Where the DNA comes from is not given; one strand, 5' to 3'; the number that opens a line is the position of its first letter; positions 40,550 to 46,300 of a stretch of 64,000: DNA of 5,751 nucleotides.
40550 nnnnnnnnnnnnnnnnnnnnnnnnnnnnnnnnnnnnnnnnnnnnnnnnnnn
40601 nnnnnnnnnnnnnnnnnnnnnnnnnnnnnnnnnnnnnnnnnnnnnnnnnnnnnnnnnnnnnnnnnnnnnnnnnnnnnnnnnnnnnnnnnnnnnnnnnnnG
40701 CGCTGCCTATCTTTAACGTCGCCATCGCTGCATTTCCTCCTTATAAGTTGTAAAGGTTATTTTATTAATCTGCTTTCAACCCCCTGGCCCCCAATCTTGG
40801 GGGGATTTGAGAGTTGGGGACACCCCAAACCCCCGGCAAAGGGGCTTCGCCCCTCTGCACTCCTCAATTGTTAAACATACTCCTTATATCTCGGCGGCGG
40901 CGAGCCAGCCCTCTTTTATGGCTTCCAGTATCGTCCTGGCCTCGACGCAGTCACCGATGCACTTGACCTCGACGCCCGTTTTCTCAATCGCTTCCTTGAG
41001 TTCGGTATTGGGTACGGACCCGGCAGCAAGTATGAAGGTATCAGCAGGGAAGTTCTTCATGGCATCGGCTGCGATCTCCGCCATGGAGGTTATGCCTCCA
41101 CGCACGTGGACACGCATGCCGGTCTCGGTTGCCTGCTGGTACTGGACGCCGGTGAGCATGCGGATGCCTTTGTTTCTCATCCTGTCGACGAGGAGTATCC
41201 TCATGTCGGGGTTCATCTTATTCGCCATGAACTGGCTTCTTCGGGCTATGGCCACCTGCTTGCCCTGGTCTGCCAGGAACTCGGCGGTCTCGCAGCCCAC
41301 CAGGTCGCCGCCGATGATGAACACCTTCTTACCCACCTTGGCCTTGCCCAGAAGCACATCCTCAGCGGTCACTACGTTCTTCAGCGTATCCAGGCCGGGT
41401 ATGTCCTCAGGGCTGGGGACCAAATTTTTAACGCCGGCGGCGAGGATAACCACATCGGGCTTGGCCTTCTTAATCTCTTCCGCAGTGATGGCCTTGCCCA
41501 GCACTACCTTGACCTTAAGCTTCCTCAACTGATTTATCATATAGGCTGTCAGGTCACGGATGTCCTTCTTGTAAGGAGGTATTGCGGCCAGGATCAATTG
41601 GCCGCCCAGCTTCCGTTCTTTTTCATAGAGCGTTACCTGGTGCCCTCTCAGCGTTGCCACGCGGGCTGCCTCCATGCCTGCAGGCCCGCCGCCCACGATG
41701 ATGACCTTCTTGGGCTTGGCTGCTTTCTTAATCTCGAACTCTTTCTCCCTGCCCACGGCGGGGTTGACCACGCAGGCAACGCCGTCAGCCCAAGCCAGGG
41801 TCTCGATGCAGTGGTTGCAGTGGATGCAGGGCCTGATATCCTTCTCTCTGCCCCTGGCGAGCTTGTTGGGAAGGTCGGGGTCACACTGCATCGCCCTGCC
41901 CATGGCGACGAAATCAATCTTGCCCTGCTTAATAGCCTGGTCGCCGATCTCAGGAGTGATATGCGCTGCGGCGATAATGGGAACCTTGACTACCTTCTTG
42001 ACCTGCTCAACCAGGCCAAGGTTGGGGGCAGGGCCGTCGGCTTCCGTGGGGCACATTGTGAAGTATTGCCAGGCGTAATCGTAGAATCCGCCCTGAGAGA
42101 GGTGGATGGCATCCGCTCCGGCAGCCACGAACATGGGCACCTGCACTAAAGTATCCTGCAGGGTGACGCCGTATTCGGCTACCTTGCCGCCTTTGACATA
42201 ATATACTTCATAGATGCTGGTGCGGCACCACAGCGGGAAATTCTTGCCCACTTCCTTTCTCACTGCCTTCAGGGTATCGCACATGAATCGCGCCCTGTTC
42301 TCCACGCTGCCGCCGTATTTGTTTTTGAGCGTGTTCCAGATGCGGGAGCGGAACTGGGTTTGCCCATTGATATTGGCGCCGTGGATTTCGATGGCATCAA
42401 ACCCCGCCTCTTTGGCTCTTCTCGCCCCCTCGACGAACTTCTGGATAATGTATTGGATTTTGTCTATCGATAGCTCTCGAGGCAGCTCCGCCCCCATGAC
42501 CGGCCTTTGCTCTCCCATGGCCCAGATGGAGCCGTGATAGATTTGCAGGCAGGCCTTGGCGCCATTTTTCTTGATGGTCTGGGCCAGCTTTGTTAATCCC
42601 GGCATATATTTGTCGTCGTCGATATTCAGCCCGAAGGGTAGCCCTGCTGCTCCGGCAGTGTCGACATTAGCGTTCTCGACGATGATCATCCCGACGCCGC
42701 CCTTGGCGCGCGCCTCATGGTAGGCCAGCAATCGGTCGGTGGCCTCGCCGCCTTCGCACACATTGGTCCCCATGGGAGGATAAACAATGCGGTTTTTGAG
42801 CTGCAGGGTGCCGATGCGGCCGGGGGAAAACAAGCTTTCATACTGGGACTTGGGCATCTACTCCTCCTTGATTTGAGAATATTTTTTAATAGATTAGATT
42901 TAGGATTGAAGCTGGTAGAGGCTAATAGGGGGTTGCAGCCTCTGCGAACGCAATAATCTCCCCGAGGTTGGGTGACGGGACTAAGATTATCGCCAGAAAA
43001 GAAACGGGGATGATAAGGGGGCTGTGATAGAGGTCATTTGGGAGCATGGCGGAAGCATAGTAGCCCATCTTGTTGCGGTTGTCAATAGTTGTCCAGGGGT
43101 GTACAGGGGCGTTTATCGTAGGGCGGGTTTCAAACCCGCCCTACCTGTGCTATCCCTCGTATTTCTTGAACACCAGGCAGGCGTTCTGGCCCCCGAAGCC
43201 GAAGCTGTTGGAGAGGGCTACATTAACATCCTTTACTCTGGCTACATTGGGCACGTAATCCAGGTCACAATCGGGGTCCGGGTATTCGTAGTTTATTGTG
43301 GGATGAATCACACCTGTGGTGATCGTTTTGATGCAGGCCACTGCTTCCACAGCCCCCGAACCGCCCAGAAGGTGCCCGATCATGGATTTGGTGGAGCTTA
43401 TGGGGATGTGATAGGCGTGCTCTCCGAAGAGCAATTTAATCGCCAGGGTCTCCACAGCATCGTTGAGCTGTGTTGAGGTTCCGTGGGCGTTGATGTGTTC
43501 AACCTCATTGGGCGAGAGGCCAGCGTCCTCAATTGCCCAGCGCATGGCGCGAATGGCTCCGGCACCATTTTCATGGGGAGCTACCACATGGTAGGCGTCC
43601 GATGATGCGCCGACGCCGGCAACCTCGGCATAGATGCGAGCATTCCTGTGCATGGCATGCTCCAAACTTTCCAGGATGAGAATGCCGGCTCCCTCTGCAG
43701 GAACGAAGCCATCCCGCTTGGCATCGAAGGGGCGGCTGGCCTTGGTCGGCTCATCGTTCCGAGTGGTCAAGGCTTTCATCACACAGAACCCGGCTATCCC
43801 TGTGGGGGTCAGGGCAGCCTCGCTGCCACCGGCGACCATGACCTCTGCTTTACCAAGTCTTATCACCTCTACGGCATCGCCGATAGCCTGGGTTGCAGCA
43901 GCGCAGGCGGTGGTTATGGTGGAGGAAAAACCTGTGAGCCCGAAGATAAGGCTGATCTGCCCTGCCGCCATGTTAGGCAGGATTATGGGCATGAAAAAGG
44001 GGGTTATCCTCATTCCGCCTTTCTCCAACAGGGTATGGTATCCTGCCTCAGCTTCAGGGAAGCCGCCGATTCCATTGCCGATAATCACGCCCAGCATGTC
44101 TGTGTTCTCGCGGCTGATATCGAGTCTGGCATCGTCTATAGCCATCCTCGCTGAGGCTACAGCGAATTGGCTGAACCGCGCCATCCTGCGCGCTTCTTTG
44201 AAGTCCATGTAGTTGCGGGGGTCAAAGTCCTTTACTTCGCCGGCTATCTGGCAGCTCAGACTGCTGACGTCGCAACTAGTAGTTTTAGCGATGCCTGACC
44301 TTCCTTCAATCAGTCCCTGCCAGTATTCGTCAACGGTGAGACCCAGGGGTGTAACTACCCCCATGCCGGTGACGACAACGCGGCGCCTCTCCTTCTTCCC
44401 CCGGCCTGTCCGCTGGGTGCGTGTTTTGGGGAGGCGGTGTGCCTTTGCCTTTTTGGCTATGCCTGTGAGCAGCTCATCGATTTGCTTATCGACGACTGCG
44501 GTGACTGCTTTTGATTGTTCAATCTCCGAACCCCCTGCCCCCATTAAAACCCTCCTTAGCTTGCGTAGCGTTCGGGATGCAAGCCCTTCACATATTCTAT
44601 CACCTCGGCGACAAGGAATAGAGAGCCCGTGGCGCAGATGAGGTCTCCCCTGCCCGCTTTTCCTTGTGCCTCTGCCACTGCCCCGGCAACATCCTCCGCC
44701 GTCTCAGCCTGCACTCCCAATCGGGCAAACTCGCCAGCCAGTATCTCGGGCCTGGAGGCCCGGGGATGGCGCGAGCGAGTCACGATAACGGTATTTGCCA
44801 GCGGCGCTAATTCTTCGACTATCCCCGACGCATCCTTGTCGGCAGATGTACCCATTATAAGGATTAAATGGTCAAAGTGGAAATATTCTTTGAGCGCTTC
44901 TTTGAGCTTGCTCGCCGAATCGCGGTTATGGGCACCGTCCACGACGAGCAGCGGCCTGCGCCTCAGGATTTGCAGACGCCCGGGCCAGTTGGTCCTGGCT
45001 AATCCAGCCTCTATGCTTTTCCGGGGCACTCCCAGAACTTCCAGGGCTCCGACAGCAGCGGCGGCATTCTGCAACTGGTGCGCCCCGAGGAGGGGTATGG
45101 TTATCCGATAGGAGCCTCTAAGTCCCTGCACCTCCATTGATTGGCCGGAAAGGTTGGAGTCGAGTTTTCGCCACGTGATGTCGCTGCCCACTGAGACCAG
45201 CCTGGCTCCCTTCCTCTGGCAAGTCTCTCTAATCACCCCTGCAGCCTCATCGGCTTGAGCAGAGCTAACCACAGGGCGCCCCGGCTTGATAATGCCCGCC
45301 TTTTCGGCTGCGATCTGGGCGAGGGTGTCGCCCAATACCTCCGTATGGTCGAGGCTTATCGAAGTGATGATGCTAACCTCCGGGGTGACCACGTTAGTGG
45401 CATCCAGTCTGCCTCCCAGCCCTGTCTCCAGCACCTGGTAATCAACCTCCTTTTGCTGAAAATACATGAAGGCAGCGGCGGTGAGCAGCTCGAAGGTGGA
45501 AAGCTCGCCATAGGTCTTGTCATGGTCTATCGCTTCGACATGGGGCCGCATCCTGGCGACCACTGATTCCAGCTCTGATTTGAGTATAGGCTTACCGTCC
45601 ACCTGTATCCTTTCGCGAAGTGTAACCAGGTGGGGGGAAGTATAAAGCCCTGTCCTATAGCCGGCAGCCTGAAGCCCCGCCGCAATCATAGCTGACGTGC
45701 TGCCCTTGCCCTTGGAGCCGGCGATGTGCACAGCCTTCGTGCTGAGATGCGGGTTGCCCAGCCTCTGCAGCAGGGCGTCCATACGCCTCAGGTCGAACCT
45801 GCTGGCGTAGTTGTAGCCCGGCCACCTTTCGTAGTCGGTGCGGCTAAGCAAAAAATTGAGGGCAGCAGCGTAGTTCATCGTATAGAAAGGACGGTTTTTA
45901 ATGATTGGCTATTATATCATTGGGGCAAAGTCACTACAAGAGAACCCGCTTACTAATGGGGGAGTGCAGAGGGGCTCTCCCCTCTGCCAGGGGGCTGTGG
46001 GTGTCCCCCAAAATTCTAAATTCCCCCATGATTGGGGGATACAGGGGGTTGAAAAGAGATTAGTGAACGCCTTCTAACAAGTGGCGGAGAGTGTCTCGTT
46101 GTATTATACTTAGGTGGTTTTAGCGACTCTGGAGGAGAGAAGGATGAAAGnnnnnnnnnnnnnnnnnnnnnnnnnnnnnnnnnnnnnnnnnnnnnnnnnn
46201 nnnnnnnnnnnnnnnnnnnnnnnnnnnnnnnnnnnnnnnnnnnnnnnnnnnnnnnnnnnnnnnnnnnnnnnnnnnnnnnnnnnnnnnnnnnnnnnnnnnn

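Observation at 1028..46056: Dispersed hairpin-rich intergenic repeat family (8 copies in 64 kb)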

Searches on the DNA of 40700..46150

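Call 35: search_rna_families(source=window, start=40700, end=46150, threshold=evalue, max_evalue=5)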
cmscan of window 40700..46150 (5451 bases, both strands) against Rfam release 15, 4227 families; matches with E-value up to 5: 4.
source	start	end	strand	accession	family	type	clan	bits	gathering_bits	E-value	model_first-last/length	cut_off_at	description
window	40769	40872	-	RF02937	Clostridiales-2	Gene; sRNA;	-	20.8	58.6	0.21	1-82/82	no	Clostridiales-2 RNA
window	41740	41804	-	RF03147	RAGATH-10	Gene; sRNA;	-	20.7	41.2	2.1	1-82/82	no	RAGATH-10 RNA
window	45952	46059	+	RF02937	Clostridiales-2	Gene; sRNA;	-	18.4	58.6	1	1-82/82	no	Clostridiales-2 RNA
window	41360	41414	-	RF01129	sR44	Gene; snRNA; snoRNA; CD-box;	-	15.4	45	2.6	1-55/55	no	Small nucleolar RNA sR44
